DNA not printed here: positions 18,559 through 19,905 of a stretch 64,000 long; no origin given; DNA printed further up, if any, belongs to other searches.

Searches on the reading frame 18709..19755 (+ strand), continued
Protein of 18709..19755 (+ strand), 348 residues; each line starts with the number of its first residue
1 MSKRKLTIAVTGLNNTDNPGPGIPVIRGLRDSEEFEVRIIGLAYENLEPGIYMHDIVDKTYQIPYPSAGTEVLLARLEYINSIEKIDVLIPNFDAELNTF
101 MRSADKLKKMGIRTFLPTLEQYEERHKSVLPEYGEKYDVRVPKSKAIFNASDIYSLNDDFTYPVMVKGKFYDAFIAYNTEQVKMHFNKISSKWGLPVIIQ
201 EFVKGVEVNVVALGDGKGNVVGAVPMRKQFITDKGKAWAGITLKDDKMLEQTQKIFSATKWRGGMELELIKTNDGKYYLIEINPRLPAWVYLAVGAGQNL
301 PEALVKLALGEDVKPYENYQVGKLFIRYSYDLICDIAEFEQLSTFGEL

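Call 42: search_protein_families(library=pfam, proteins=[P0234, P0284, P0322, P0275, P0198, P0248, P0293, P0310, P0237, P0338], max_evalue=0.001)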
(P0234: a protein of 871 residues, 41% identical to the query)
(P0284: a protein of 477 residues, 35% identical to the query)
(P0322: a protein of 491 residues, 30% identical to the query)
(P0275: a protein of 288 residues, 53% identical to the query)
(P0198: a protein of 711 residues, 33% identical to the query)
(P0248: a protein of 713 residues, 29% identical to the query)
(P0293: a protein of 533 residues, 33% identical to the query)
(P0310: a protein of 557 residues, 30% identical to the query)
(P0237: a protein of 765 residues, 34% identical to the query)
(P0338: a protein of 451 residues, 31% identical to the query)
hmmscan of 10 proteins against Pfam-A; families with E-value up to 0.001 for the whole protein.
P0234 (871 aa): 4 families
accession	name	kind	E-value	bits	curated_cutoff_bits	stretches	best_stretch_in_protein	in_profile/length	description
PF02784.22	Orn_Arg_deC_N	-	1.5e-28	100.3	23.4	1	474-720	13-245/247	Pyridoxal-dependent decarboxylase, pyridoxal binding domain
PF15632.11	ATPgrasp_Ter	-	1.8e-09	37.9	29.1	1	198-315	5-113/131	ATP-grasp in the biosynthetic pathway with Ter operon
PF00278.28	Orn_DAP_Arg_deC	-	1.1e-08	35.7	23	1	721-810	4-95/95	Pyridoxal-dependent decarboxylase, C-terminal sheet domain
PF01168.26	Ala_racemase_N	-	8.8e-05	22.8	24.1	1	505-642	47-174/220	Alanine racemase, N-terminal domain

P0284 (477 aa): 4 families
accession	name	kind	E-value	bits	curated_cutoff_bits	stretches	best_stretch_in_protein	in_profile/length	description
PF05402.18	PqqD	-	3.9e-14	53.2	23.4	1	14-76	3-65/67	Coenzyme PQQ synthesis protein D (PqqD)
PF15632.11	ATPgrasp_Ter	-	3.9e-11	43.3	29.1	1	320-437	4-112/131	ATP-grasp in the biosynthetic pathway with Ter operon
PF02655.19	ATP-grasp_3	-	3e-06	27.8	23.2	1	307-411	53-157/160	ATP-grasp domain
PF02786.22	CPSase_L_D2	-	0.00048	20.1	19.8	0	376-438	145-208/211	Carbamoyl-phosphate synthase L chain, ATP binding domain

P0322 (491 aa): 3 families
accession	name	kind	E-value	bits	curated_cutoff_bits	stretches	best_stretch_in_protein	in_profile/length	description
PF15632.11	ATPgrasp_Ter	-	3.1e-14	53.3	29.1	2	13-99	39-123/131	ATP-grasp in the biosynthetic pathway with Ter operon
PF02655.19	ATP-grasp_3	-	4.2e-05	24.1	23.2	0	322-426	57-157/160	ATP-grasp domain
PF02786.22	CPSase_L_D2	-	0.00025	21.1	19.8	0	392-426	146-180/211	Carbamoyl-phosphate synthase L chain, ATP binding domain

P0275 (288 aa): 1 family
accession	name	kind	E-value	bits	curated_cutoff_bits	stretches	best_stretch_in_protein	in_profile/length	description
PF05402.18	PqqD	-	4.4e-06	27.4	23.4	1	16-62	4-50/67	Coenzyme PQQ synthesis protein D (PqqD)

P0198 (711 aa): 3 families
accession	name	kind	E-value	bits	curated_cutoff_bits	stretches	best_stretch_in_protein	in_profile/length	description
PF15632.11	ATPgrasp_Ter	-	1.7e-26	93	29.1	2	555-684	4-125/131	ATP-grasp in the biosynthetic pathway with Ter operon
PF02655.19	ATP-grasp_3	-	2.3e-11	44.5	23.2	1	551-645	63-157/160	ATP-grasp domain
PF21360.3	PylC-like_N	-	0.00037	21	27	0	426-474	47-95/96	PylC-like, N-terminal domain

P0248 (713 aa): 4 families
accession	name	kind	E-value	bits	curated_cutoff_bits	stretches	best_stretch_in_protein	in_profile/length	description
PF02655.19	ATP-grasp_3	-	5.6e-10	40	23.2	1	520-651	27-159/160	ATP-grasp domain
PF02786.22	CPSase_L_D2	-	4.7e-08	33.3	19.8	1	508-650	23-181/211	Carbamoyl-phosphate synthase L chain, ATP binding domain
PF15632.11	ATPgrasp_Ter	-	1.4e-07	31.8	29.1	1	559-692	5-129/131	ATP-grasp in the biosynthetic pathway with Ter operon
PF21360.3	PylC-like_N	-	1e-05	26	27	0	28-113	15-94/96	PylC-like, N-terminal domain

P0293 (533 aa): 4 families
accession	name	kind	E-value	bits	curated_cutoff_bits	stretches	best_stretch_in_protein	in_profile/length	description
PF15632.11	ATPgrasp_Ter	-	2.4e-16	60.1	29.1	2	363-487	2-117/131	ATP-grasp in the biosynthetic pathway with Ter operon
PF02786.22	CPSase_L_D2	-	3.1e-10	40.3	19.8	0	12-72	147-208/211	Carbamoyl-phosphate synthase L chain, ATP binding domain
PF02222.28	ATP-grasp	-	9.2e-05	22.6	27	0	302-374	3-78/179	ATP-grasp domain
PF13549.11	ATP-grasp_5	-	0.00045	20.1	27.6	1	300-338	17-55/221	ATP-grasp domain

P0310 (557 aa): 3 families
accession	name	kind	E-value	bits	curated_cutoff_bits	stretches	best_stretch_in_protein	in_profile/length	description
PF15632.11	ATPgrasp_Ter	-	5e-09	36.5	29.1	1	198-316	6-115/131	ATP-grasp in the biosynthetic pathway with Ter operon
PF02786.22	CPSase_L_D2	-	4.6e-07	30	19.8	1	248-287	141-180/211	Carbamoyl-phosphate synthase L chain, ATP binding domain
PF21360.3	PylC-like_N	-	6e-07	30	27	0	420-471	44-94/96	PylC-like, N-terminal domain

P0237 (765 aa): 4 families
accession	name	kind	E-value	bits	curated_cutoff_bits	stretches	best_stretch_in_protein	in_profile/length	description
PF15632.11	ATPgrasp_Ter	-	1.2e-18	67.6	29.1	2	181-299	5-112/131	ATP-grasp in the biosynthetic pathway with Ter operon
PF02786.22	CPSase_L_D2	-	1.3e-07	31.8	19.8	0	131-271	24-180/211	Carbamoyl-phosphate synthase L chain, ATP binding domain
PF02655.19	ATP-grasp_3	-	7.2e-06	26.6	23.2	0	177-271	63-157/160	ATP-grasp domain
PF13549.11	ATP-grasp_5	-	0.00011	22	27.6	0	120-156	21-57/221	ATP-grasp domain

P0338 (451 aa): 1 family
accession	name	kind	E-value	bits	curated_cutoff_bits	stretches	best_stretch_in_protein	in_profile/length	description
PF15632.11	ATPgrasp_Ter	-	8.9e-07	29.2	29.1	1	204-330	5-122/131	ATP-grasp in the biosynthetic pathway with Ter operon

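Call 43: predict_structure(alignment_id=A2)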
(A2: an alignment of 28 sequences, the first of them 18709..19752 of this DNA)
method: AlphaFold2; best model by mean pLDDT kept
length: 348 residues; sequences in the alignment: 28
mean_pLDDT: 87.2   pTM: 0.88
mean pLDDT of the five models: 87.2, 86.8, 84.3, 83.8, 83.2
residues with pLDDT >= 90: 222; 70-90: 88; 50-70: 30; < 50: 8
segments of 3 or more residues with pLDDT < 50: 233-235, 346-348
pLDDT, mean of each block of 10 residues (from residue 1): 91 65 88 94 66 73 84 94 97 83 92 94 87 93 93 91 91 91 95 91 91 97 88 59 93 95 94 92 89 94 97 95 78 75 55
secondary structure, 60 per line:
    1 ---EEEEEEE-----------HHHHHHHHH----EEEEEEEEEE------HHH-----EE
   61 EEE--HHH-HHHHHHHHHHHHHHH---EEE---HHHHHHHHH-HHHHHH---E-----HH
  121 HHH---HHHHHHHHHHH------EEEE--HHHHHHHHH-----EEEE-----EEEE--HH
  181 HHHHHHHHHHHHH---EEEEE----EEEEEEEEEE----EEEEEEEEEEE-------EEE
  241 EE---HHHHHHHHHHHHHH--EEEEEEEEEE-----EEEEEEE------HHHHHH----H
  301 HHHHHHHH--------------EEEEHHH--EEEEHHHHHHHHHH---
elements in order: E4-10 H22-30 E35-44 E59-63 H70-84 E88-90 H94-102 H104-109 H119-123 H127-137 E144-147 H150-158 E164-167 E173-176 H179-193 E197-201 E206-215 E220-230 E238-242 H246-259 E262-271 E277-283 H290-295 H300-308 E323-326 E332-335 H336-345

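Call 46: find_homologous_proteins(query=P0284, max_evalue=1e-20)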
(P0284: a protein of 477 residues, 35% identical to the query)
Query P0284 (477 aa): 687 proteins with E <= 1e-20 among 8000 candidates; the best 120 are listed.
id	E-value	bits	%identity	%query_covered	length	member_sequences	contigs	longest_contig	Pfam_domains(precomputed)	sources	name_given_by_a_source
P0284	0.0e+0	1036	100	100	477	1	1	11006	PF15632.12,PF02655.20,PF05402.19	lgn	-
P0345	4.0e-240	815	83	99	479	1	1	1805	PF15632.12,PF02655.20,PF05402.19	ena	-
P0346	9.1e-220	748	77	98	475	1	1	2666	PF15632.12,PF05402.19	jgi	jgi:carbamoyl-phosphate synthase large subunit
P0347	2.3e-161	556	76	74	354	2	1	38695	PF15632.12,PF02655.20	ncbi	-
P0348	1.0e-155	537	79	68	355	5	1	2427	PF15632.12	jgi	jgi:carbamoyl-phosphate synthase large subunit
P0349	1.6e-140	487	47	68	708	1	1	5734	PF15632.12,PF02222.28,PF02655.20,PF21360.4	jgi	jgi:carbamoyl-phosphate synthase large subunit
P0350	7.6e-138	478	45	71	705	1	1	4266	PF15632.12,PF02655.20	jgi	jgi:carbamoyl-phosphate synthase large subunit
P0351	9.0e-138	478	66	71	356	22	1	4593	PF15632.12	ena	-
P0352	5.1e-137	476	48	68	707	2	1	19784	PF15632.12,PF02655.20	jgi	-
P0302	5.3e-137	476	66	71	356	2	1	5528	PF15632.12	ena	-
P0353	4.1e-136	473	46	65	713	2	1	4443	PF15632.12,PF02655.20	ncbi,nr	ncbi:MAG TPA: ATP-grasp domain-containing protein [Terriglobales bacterium]|nr:ATP-grasp domain-cont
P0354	6.4e-136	472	44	70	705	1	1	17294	PF15632.12,PF02655.20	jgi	jgi:carbamoyl-phosphate synthase large subunit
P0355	7.8e-136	472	46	73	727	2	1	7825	PF15632.12,PF02655.20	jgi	jgi:carbamoyl-phosphate synthase large subunit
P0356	1.5e-135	471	43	72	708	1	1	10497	PF15632.12,PF02655.20,PF21360.4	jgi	jgi:carbamoyl-phosphate synthase large subunit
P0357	8.3e-134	465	67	70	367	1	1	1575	PF15632.12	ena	-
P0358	2.2e-133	464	45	69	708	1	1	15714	PF15632.12,PF02655.20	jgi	jgi:carbamoyl-phosphate synthase large subunit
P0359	2.8e-133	463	64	71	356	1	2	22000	PF15632.12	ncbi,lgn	ncbi:MAG: ATP-grasp domain-containing protein [Candidatus Methylomirabilia bacterium]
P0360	1.4e-132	461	64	71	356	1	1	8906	PF15632.12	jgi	jgi:carbamoyl-phosphate synthase large subunit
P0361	9.8e-131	455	42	70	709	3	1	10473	PF15632.12,PF02655.20,PF21360.4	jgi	jgi:carbamoyl-phosphate synthase large subunit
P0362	1.1e-130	455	64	72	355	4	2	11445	PF15632.12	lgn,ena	-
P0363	1.2e-130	455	44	68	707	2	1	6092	PF15632.12,PF02655.20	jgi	jgi:carbamoyl-phosphate synthase large subunit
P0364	1.3e-130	454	46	71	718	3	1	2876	PF15632.12,PF02655.20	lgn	-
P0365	1.3e-130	454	44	70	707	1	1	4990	PF15632.12,PF02655.20,PF21360.4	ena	-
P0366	2.0e-130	454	44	68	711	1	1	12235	PF15632.12,PF02655.20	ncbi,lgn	ncbi:MAG: ATP-grasp domain-containing protein [Candidatus Methylomirabilia bacterium]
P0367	7.0e-130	452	44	69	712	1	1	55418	PF15632.12,PF02786.23,PF02655.20,PF21360.4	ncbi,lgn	ncbi:MAG: ATP-grasp domain-containing protein [Nitrospinota bacterium]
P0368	8.8e-130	452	64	73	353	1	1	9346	PF15632.12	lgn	-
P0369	1.3e-129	451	46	68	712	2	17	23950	PF15632.12,PF02655.20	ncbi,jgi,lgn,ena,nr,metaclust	ncbi:MAG TPA: ATP-grasp domain-containing protein [Methylomirabilota bacterium]|nr:ATP-grasp domain-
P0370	5.4e-129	449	45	69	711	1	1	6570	PF15632.12,PF02655.20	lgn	-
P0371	2.2e-128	447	41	79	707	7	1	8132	PF15632.12,PF02655.20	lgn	-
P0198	1.5e-127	444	43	69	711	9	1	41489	PF15632.12,PF02655.20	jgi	-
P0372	6.2e-127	442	44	68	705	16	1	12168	PF15632.12,PF02655.20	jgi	jgi:carbamoyl-phosphate synthase large subunit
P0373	3.5e-125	437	63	71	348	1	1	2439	PF15632.12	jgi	jgi:carbamoyl-phosphate synthase large subunit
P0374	5.9e-125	436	46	70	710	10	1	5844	PF15632.12,PF02655.20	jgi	-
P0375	1.5e-124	434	64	67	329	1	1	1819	PF15632.12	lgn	-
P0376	1.7e-124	434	46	67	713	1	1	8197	PF15632.12,PF02655.20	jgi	jgi:carbamoyl-phosphate synthase large subunit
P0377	6.3e-124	432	41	69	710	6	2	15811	PF15632.12,PF02655.20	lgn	-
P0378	1.0e-122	428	43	68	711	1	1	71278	PF15632.12,PF02655.20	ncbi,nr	ncbi:MAG: ATP-grasp domain-containing protein [Candidatus Rokubacteria bacterium]|nr:ATP-grasp domai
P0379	2.0e-120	421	45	65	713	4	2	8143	PF15632.12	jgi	jgi:carbamoyl-phosphate synthase large subunit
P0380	6.6e-120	419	43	69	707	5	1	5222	PF15632.12,PF02655.20,PF21360.4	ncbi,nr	ncbi:MAG: ATP-grasp domain-containing protein [Candidatus Rokubacteria bacterium]|nr:ATP-grasp domai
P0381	2.8e-114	401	58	69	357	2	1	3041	PF15632.12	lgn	-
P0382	3.1e-114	400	57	69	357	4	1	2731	PF15632.12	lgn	-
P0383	3.1e-112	394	58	69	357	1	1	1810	PF15632.12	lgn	-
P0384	8.2e-110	386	55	71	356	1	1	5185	PF15632.12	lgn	-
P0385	1.6e-109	385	55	70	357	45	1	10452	PF15632.12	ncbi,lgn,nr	ncbi:MAG: ATP-grasp domain-containing protein [Candidatus Rokubacteria bacterium]|nr:ATP-grasp domai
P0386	2.8e-107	377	54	71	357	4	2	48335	PF15632.12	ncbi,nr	ncbi:MAG: ATP-grasp domain-containing protein [Candidatus Rokubacteria bacterium]|nr:ATP-grasp domai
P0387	1.1e-105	372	54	71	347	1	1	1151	PF15632.12,PF02786.23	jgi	jgi:carbamoyl-phosphate synthase large subunit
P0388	3.1e-105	371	55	67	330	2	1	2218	PF15632.12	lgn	-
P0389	1.4e-104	369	53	71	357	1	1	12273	PF15632.12,PF02786.23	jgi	-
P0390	1.2e-103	366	53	68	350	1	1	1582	PF15632.12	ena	-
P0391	5.6e-101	357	53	69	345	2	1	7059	PF15632.12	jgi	jgi:carbamoyl-phosphate synthase large subunit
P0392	2.0e-99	352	52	68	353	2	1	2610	PF15632.12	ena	-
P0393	9.4e-99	349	51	72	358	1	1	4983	PF15632.12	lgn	-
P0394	2.7e-98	348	53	69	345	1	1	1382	PF15632.12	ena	-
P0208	2.3e-96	342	37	65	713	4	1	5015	PF15632.12,PF13549.12,PF02786.23,PF02655.20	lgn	-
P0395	3.8e-96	341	53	67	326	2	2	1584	PF15632.12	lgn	-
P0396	4.4e-96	341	34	70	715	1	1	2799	PF13535.12,PF15632.12,PF02786.23,PF02655.20,PF21360.4,PF07478.19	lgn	-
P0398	2.6e-95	338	50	74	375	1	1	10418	PF15632.12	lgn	-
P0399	3.8e-94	334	43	71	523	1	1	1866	PF15632.12,PF02655.20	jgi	jgi:carbamoyl-phosphate synthase large subunit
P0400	8.6e-93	330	37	70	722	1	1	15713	PF15632.12,PF02655.20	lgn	-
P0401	5.1e-92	327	52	64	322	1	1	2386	PF15632.12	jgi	jgi:carbamoyl-phosphate synthase large subunit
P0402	4.1e-89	318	38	68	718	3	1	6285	PF15632.12,PF02786.23,PF02655.20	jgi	jgi:carbamoyl-phosphate synthase large subunit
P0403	2.9e-87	312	43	68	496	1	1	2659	PF15632.12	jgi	jgi:carbamoyl-phosphate synthase large subunit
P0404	1.2e-78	283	43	72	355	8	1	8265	PF15632.12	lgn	-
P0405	3.6e-75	272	41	71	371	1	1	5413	PF15632.12,PF02655.20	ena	-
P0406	2.6e-74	269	44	70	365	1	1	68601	PF15632.12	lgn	-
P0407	2.9e-74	269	43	71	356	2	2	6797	PF15632.12,PF02655.20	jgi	-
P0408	3.6e-74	268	31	72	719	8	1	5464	PF15632.12,PF02655.20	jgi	jgi:carbamoyl-phosphate synthase large subunit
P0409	1.0e-73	267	43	68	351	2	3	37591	PF15632.12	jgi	jgi:carbamoyl-phosphate synthase large subunit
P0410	8.3e-73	264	41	73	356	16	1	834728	PF15632.12,PF02655.20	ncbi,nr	ncbi:MAG: ATP-grasp domain-containing protein [Myxococcales bacterium]|nr:ATP-grasp domain-containin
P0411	1.6e-72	263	43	73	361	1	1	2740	PF15632.12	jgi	jgi:carbamoyl-phosphate synthase large subunit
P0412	2.7e-72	262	44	70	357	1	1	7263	PF15632.12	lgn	-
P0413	1.8e-71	259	42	72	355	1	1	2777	PF15632.12,PF02655.20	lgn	-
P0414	2.1e-71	259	38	71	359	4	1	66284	PF15632.12,PF02786.23,PF02655.20,PF07478.19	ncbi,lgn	-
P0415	3.7e-71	258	38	70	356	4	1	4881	PF15632.12,PF02786.23,PF02655.20,PF07478.19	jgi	jgi:carbamoyl-phosphate synthase large subunit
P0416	4.4e-71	258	39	70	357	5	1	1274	PF15632.12,PF02655.20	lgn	-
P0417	6.9e-71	258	38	70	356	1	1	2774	PF15632.12,PF02786.23,PF02655.20,PF07478.19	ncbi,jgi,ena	jgi:carbamoyl-phosphate synthase large subunit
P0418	8.1e-71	257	43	70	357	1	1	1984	PF15632.12,PF02786.23,PF02655.20,PF07478.19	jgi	jgi:carbamoyl-phosphate synthase large subunit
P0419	8.6e-71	257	39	70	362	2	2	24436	PF15632.12,PF02655.20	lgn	-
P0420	1.5e-70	256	38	72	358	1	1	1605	PF15632.12,PF02655.20,PF07478.19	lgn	-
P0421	2.1e-70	256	38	72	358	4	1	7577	PF15632.12,PF02786.23,PF02655.20,PF07478.19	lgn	-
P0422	3.8e-70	255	44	69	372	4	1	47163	PF15632.12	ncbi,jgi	jgi:carbamoyl-phosphate synthase large subunit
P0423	4.1e-70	255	39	70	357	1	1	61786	PF15632.12,PF02655.20,PF07478.19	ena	-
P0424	5.1e-70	255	38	70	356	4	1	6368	PF15632.12,PF02786.23,PF02655.20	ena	-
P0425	5.2e-70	255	44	71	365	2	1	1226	PF15632.12,PF02655.20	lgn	-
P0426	6.4e-70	254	39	71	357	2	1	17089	PF15632.12,PF02655.20,PF07478.19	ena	-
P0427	9.5e-70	254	38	70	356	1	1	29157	PF15632.12,PF02786.23,PF02655.20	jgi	jgi:carbamoyl-phosphate synthase large subunit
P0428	1.1e-69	254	38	70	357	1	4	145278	PF15632.12,PF02655.20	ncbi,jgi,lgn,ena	ncbi:MAG TPA: ATP-grasp domain-containing protein [Prolixibacteraceae bacterium]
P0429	1.8e-69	253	39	71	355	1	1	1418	PF15632.12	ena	-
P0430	2.5e-69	252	43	69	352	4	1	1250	PF15632.12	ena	-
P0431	2.5e-69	252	37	71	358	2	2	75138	PF15632.12,PF02786.23,PF02655.20,PF07478.19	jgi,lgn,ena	-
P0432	3.2e-69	252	42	71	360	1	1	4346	PF15632.12,PF02655.20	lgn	-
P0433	4.0e-69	252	43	71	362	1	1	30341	PF15632.12,PF02655.20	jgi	jgi:carbamoyl-phosphate synthase large subunit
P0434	4.2e-69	252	39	67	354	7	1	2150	PF15632.12,PF02655.20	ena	-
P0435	4.2e-69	252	39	72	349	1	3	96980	PF15632.12,PF02655.20,PF07478.19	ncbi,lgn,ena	-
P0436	4.5e-69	252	37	72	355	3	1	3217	PF15632.12,PF02655.20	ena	-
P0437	4.9e-69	251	37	72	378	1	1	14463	PF15632.12,PF02655.20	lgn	-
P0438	5.4e-69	251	38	72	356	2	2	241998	PF15632.12,PF02786.23,PF02655.20,PF07478.19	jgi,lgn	jgi:carbamoyl-phosphate synthase large subunit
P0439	7.9e-69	251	37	70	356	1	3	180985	PF15632.12,PF02786.23,PF02655.20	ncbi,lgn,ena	ncbi:MAG: ATP-grasp domain-containing protein [Prolixibacteraceae bacterium]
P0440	8.2e-69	251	38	75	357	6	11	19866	PF15632.12,PF02786.23,PF02655.20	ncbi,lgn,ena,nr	ncbi:MAG: ATP-grasp domain-containing protein [Bacteroidetes bacterium]|nr:ATP-grasp domain-containi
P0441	8.4e-69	251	38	73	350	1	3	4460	PF15632.12,PF02655.20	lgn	-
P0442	9.2e-69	251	38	70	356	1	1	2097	PF15632.12,PF02786.23,PF02655.20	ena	-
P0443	9.5e-69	250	37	71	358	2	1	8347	PF15632.12,PF02786.23,PF02655.20,PF07478.19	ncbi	ncbi:MAG TPA: ATP-grasp domain-containing protein [Paludibacter sp.]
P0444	1.2e-68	250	42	71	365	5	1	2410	PF15632.12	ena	-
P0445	1.2e-68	250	40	71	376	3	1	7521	PF15632.12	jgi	-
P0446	1.3e-68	250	38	70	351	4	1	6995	PF15632.12,PF02786.23,PF02655.20,PF07478.19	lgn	-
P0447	2.1e-68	249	43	68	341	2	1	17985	PF15632.12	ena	-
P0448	2.1e-68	249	39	72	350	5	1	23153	PF15632.12,PF02786.23,PF02655.20,PF07478.19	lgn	-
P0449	2.3e-68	249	38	70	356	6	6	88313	PF15632.12,PF02786.23,PF02655.20,PF07478.19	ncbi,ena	-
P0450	2.3e-68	249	40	71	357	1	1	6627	PF15632.12,PF02655.20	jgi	jgi:carbamoyl-phosphate synthase large subunit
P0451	2.3e-68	249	36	71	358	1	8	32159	PF15632.12,PF02786.23,PF02655.20,PF07478.19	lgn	-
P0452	2.4e-68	249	40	72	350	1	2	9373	PF15632.12,PF02786.23,PF02655.20,PF07478.19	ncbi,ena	-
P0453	2.9e-68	249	39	71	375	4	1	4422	PF15632.12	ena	-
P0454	3.3e-68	249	43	69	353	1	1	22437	PF15632.12,PF02655.20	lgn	-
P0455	3.3e-68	249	38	71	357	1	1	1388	PF15632.12,PF02655.20,PF07478.19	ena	-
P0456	3.6e-68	249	38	70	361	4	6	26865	PF15632.12,PF02655.20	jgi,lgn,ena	-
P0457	3.7e-68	249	40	72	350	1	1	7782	PF15632.12,PF02786.23,PF02655.20,PF07478.19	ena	-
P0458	5.3e-68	248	36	71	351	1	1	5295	PF15632.12,PF02786.23,PF02655.20,PF07478.19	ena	-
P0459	5.5e-68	248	39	67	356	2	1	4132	PF15632.12,PF02655.20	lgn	-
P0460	5.7e-68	248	40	72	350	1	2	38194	PF15632.12,PF02786.23,PF02655.20,PF07478.19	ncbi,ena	-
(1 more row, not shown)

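Call 47: find_encoding_contigs(protein=P0284, flank=8000, max_places=2)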
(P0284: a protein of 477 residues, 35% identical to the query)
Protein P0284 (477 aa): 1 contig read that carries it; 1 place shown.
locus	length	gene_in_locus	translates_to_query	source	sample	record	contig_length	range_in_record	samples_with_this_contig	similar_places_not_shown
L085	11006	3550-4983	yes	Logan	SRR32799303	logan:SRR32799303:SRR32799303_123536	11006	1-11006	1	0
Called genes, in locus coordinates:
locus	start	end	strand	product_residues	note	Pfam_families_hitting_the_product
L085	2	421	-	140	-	?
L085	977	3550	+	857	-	PF00515:TPR_1 (faint), PF07719:TPR_2 (faint), PF12895:ANAPC3 (faint), PF13176:TPR_7 (faint), PF13428:TPR_14 (faint), PF13432:TPR_16 (weak), PF14559:TPR_19 (weak), PF13432:TPR_16 (weak), +6 more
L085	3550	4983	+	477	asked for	PF05402:PqqD, PF02655:ATP-grasp_3 (weak), PF15632:ATPgrasp_Ter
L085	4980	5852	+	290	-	-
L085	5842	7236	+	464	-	PF00278:Orn_DAP_Arg_deC, PF01168:Ala_racemase_N, PF02784:Orn_Arg_deC_N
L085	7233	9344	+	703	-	PF03253:UT, PF02146:SIR2, PF00583:Acetyltransf_1, PF13508:Acetyltransf_7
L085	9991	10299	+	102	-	PF12840:HTH_20, PF01022:HTH_5, PF01978:TrmB (weak), PF12802:MarR_2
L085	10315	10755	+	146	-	PF00903:Glyoxalase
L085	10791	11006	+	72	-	?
